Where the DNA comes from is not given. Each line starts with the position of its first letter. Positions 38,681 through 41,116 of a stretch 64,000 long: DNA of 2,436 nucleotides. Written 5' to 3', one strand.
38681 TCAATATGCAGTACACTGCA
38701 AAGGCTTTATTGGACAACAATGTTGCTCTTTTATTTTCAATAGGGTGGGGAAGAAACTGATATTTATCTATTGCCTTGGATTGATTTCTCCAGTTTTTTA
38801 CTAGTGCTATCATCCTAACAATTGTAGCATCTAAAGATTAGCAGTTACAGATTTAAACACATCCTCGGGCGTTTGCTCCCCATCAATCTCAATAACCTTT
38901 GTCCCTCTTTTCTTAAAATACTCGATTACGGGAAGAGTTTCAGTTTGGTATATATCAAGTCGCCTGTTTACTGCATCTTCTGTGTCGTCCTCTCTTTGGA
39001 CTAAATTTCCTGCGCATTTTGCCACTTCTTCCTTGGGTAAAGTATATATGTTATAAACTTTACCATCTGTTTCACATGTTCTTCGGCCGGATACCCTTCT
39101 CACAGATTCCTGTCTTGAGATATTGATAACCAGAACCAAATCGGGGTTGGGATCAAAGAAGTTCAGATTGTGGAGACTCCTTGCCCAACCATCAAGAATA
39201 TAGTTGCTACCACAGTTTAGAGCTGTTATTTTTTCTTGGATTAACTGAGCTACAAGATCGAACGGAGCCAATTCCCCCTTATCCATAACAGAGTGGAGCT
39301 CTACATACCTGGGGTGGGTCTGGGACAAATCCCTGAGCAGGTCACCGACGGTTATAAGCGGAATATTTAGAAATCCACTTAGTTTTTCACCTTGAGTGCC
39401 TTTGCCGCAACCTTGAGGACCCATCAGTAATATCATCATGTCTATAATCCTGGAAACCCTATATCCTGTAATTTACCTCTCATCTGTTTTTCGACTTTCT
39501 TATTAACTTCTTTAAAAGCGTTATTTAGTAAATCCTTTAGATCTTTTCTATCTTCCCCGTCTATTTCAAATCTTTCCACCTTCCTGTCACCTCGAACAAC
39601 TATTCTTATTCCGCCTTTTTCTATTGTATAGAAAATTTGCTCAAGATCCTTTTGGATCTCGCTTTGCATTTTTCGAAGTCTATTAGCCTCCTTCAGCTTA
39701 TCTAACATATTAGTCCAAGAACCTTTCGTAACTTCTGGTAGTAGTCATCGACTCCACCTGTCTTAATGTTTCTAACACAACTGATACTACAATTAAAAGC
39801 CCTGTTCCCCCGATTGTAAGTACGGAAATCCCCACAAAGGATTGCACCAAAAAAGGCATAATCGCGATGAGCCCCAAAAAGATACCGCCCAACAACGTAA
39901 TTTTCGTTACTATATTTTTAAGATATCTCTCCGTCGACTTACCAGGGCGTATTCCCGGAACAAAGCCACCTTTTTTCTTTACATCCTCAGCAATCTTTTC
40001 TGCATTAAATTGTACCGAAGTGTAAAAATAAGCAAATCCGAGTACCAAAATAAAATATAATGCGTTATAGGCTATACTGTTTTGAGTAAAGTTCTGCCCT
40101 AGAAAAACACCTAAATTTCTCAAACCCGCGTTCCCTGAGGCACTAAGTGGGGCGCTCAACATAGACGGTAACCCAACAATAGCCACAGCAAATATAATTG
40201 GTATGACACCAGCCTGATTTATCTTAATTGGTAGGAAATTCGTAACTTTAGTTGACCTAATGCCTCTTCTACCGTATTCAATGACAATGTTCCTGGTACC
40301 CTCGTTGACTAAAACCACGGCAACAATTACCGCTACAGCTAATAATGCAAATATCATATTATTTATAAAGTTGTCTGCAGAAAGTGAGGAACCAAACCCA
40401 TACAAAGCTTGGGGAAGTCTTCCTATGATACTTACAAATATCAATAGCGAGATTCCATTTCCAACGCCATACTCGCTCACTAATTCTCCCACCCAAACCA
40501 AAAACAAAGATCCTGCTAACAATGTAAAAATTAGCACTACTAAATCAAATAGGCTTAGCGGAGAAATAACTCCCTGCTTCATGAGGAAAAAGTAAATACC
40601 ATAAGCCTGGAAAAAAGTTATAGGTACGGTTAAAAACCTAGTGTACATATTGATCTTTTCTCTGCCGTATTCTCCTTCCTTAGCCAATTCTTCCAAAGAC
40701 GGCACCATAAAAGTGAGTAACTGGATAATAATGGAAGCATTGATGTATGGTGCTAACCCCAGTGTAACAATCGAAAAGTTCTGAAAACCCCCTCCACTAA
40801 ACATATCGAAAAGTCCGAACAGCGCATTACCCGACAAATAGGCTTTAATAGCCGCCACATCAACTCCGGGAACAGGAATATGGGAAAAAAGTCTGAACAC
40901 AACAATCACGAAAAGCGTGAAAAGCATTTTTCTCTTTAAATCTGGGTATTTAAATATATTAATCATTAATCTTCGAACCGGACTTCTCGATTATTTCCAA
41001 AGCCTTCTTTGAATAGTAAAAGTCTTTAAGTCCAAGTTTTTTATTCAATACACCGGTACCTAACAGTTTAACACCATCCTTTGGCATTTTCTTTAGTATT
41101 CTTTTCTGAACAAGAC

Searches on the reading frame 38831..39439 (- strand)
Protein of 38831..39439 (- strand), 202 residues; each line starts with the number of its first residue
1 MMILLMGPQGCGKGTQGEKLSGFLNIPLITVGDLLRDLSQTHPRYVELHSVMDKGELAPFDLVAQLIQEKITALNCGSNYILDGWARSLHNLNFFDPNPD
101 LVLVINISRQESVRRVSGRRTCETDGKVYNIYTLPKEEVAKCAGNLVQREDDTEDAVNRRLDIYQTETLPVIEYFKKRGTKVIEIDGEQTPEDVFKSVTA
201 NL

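Call 40: search_protein_families(library=ncbifam, proteins=[window:38831-39439:-], max_evalue=0.0001)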
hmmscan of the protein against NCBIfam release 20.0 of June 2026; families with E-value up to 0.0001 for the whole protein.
window:38831-39439:- (202 aa): 21 families
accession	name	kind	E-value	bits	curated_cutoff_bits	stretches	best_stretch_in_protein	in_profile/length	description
TIGR01351.1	adk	subfamily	1.8e-46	158.5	168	1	3-200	2-209/212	adenylate kinase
NF001380.0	PRK00279.1-2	equivalog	1.5e-44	151.9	251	1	1-200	1-210/216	adenylate kinase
NF011103.0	PRK14530.1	equivalog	8.4e-44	149.7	294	1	3-200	6-209/215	adenylate kinase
NF001385.0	PRK00279.2-3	equivalog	5e-38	130.8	315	1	2-200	6-209/213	adenylate kinase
NF001379.0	PRK00279.1-1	equivalog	2.8e-37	128.2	268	1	1-200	1-213/216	adenylate kinase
NF001383.0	PRK00279.2-1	equivalog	2.4e-34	118.8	225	1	1-193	1-200/212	adenylate kinase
NF001381.0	PRK00279.1-3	equivalog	2.7e-34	118.5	187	1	1-201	1-184/188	adenylate kinase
NF011099.0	PRK14526.1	equivalog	8.9e-34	117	223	1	1-198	1-203/211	adenylate kinase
NF001386.0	PRK00279.2-4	equivalog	7.2e-32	110.8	256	1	3-188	5-201/220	adenylate kinase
NF001387.0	PRK00279.2-5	equivalog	1.9e-31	109.4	373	1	1-199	1-207/224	adenylate kinase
NF002700.0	PRK02496.1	equivalog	7.4e-31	107.2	262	2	3-96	4-98/184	adenylate kinase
TIGR01360.1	aden_kin_iso1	equivalog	6e-27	94.5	284.1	2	2-120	5-128/188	adenylate kinase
TIGR01359.1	UMP_CMP_kin_fam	subfamily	1.3e-25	90.4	207.6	2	3-122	2-129/185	UMP-CMP kinase family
NF011100.0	PRK14527.1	equivalog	1.6e-25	89.8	154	1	3-201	9-189/191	adenylate kinase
NF001382.0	PRK00279.1-4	equivalog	7.4e-25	87.8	334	1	1-200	1-206/212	adenylate kinase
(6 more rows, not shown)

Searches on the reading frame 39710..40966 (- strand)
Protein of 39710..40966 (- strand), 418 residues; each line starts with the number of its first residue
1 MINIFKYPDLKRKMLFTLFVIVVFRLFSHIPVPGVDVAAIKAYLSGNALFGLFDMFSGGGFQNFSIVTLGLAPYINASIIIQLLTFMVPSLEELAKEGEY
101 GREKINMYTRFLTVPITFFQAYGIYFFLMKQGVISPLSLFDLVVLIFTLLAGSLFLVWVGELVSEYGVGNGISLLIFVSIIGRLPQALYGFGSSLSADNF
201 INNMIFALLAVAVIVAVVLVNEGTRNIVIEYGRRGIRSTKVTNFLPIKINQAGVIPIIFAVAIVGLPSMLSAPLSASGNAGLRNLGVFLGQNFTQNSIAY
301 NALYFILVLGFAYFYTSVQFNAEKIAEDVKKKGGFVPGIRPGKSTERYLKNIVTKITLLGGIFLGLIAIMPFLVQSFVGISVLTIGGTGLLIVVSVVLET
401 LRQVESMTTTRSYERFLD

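Call 40: search_protein_families(library=ncbifam, proteins=[window:39710-40966:-], max_evalue=0.0001)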
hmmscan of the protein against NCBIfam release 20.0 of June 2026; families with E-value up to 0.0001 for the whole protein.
window:39710-40966:- (418 aa): 3 families
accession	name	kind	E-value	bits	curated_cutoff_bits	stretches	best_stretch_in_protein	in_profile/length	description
TIGR00967.1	3a0501s007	equivalog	1.1e-112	377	253.6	1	11-412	1-413/414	preprotein translocase subunit SecY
NF009082.0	PRK12417.1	equivalog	1.1e-50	172.4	353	1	2-417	4-402/406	accessory Sec system protein translocase subunit SecY2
TIGR02920.1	acc_sec_Y2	equivalog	2.6e-50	171.4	249.6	1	12-417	4-395/395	accessory Sec system protein translocase subunit SecY2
